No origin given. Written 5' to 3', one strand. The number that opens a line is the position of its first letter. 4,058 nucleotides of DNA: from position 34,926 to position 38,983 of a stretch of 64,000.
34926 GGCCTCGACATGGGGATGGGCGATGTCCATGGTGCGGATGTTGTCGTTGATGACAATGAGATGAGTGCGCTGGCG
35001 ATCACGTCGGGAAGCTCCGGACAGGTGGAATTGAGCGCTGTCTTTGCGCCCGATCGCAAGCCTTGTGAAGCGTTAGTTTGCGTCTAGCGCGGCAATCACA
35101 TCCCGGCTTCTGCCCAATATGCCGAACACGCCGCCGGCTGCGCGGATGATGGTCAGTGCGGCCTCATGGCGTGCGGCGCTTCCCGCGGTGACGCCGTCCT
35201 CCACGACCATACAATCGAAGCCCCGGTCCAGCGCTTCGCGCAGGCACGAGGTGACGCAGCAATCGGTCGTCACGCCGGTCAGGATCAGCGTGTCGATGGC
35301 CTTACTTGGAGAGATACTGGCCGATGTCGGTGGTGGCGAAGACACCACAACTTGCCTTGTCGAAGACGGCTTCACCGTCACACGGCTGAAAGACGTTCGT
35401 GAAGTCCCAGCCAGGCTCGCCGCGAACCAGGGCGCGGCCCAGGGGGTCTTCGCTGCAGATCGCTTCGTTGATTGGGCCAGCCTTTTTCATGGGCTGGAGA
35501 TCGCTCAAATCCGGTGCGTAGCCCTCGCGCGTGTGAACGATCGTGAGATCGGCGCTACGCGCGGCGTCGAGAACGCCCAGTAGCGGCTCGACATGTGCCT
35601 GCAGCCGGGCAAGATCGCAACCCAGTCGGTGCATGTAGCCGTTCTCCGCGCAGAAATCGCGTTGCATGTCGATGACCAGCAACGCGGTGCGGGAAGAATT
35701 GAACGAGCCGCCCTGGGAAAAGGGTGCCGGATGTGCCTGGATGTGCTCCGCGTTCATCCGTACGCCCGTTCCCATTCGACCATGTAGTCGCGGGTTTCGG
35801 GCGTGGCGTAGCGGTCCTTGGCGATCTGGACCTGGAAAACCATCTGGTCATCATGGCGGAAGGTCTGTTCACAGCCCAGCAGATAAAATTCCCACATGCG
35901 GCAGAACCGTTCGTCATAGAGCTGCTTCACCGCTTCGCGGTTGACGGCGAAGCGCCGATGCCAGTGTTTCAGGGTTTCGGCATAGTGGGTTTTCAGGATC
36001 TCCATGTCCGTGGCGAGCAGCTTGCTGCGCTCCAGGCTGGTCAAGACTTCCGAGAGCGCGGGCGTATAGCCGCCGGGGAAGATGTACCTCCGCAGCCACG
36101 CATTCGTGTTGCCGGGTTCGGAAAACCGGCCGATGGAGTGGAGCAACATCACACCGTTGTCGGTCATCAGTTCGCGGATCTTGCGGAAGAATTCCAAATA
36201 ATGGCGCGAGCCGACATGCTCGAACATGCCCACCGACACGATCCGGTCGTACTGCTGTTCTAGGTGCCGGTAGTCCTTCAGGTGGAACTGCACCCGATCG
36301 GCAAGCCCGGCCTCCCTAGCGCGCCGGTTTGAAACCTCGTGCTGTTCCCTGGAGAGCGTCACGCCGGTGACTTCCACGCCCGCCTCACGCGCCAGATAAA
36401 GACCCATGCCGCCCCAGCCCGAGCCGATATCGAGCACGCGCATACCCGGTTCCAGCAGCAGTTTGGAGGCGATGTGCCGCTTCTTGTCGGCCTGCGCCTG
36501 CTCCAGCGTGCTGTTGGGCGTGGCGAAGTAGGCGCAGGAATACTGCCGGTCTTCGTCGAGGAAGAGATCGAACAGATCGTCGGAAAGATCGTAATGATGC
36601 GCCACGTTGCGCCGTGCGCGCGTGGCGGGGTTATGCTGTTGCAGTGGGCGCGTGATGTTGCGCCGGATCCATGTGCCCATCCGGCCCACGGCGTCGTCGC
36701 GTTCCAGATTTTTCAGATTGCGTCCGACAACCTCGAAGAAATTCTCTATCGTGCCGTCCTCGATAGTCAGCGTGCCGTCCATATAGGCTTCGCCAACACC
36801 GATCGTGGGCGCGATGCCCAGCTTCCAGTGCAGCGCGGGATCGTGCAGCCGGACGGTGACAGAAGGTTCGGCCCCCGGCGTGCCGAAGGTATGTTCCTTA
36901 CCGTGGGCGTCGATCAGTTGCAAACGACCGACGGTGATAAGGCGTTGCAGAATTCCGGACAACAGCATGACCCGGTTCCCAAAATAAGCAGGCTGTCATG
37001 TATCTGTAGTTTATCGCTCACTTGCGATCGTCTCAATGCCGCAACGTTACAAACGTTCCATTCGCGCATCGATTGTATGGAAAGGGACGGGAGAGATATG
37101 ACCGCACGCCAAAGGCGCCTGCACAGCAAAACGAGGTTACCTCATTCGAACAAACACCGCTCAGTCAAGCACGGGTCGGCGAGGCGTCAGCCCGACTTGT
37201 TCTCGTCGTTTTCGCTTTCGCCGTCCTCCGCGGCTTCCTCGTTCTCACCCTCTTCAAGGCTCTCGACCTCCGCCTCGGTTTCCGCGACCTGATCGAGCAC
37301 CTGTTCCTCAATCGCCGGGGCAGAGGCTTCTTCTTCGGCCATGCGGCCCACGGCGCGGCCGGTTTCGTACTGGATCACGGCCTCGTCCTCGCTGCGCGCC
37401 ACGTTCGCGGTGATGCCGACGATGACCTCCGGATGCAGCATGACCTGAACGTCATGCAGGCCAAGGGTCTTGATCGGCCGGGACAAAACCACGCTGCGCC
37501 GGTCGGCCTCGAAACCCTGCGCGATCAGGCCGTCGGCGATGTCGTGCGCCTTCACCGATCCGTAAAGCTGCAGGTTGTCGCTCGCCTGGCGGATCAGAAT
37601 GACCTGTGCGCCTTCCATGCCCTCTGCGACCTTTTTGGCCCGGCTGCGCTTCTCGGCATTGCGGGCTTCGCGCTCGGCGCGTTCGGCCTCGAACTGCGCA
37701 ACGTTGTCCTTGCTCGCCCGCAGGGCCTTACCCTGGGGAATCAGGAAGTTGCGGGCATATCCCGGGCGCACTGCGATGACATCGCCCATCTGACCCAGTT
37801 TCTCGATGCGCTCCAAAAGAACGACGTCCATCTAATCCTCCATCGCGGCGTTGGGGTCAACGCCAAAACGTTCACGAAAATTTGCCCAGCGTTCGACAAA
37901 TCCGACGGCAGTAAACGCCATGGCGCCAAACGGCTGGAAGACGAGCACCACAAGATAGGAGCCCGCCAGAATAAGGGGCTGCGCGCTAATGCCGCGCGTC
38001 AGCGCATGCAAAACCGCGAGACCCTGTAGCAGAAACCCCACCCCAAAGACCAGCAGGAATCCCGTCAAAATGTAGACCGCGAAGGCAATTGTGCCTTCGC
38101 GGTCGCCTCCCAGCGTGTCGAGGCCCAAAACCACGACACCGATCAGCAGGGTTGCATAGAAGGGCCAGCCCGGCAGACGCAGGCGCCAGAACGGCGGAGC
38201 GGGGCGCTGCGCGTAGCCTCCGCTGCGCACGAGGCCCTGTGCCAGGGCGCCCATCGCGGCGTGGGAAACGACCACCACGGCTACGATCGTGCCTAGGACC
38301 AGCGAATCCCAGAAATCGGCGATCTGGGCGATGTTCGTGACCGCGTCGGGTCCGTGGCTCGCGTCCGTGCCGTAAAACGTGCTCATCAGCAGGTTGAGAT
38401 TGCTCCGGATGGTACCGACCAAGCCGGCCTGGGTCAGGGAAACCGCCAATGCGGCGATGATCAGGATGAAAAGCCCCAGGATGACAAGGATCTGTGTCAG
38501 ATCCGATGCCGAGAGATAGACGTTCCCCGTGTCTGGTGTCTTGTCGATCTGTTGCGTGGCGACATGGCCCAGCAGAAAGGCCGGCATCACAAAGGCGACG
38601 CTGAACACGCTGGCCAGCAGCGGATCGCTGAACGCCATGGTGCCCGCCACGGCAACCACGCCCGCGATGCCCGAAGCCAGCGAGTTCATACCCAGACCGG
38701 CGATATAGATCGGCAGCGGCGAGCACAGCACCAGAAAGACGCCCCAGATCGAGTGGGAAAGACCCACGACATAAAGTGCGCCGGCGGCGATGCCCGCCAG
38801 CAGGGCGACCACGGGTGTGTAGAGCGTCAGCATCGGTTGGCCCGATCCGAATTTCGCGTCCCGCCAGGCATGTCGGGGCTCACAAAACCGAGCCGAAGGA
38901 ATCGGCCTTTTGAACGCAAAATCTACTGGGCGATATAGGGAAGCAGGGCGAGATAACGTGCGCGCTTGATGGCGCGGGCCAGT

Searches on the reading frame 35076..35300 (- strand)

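Call 51: search_protein_families(library=pfam, max_evalue=0.01, proteins=[window:35076-35300:-])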
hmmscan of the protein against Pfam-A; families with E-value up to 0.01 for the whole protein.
window:35076-35300:- (75 aa): 1 family
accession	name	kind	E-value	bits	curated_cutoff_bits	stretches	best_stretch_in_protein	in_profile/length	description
PF00857.26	Isochorismatase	-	1.2e-14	55.3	27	1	2-58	113-169/175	Isochorismatase domain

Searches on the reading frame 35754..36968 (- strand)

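Call 47: search_protein_families(library=pfam, max_evalue=0.00001, proteins=[window:35754-36968:-])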
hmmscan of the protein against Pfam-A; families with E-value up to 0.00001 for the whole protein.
window:35754-36968:- (404 aa): 7 families
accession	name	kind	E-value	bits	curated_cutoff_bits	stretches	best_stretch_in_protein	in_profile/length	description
PF02353.26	CMAS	-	1.7e-92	310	27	1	116-380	4-273/273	Mycolic acid cyclopropane synthetase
PF13649.12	Methyltransf_25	-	7.7e-15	55.8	27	1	178-272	1-97/97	Methyltransferase domain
PF13489.12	Methyltransf_23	-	9.9e-14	51.8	27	1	168-299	14-124/164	Methyltransferase domain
PF08242.18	Methyltransf_12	-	8.1e-12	46.2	30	1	179-273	1-97/98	Methyltransferase domain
PF13847.12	Methyltransf_31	-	3.2e-11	43.5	27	1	173-280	2-113/145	Methyltransferase domain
PF08241.18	Methyltransf_11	-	4e-10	40.6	21.2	1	179-275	1-94/95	Methyltransferase domain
PF25371.1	DUF7884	-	4.4e-06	27.3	27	1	22-86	20-83/90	Domain of unknown function (DUF7884)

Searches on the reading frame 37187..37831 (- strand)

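Call 47: search_protein_families(library=pfam, max_evalue=0.00001, proteins=[window:37187-37831:-])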
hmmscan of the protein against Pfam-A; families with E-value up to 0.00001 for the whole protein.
window:37187-37831:- (214 aa): 2 families
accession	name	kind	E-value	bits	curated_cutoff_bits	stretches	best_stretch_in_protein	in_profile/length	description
PF03948.19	Ribosomal_L9_C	-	2.7e-21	76.2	23.2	1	64-145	2-85/86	Ribosomal protein L9, C-terminal domain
PF01281.25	Ribosomal_L9_N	-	1.1e-20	73.4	20.7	1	1-47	1-47/47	Ribosomal protein L9, N-terminal domain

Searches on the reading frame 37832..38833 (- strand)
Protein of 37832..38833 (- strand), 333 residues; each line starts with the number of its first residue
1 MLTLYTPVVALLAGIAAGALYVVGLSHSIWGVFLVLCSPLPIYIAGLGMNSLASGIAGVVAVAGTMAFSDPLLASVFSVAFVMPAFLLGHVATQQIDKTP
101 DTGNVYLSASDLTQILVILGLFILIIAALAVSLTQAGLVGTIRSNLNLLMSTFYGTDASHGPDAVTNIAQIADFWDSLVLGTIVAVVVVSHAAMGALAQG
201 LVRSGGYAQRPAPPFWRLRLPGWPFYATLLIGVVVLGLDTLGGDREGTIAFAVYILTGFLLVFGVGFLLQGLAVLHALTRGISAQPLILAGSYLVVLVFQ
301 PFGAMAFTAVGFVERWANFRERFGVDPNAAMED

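Call 47: search_protein_families(library=pfam, max_evalue=0.00001, proteins=[window:37832-38833:-])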
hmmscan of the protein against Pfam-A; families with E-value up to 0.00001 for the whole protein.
window:37832-38833:- (333 aa): 1 family
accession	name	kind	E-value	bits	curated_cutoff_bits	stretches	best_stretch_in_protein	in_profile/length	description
PF09991.14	DUF2232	-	1.2e-11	44.8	27.8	1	20-313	6-288/290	Predicted membrane protein (DUF2232)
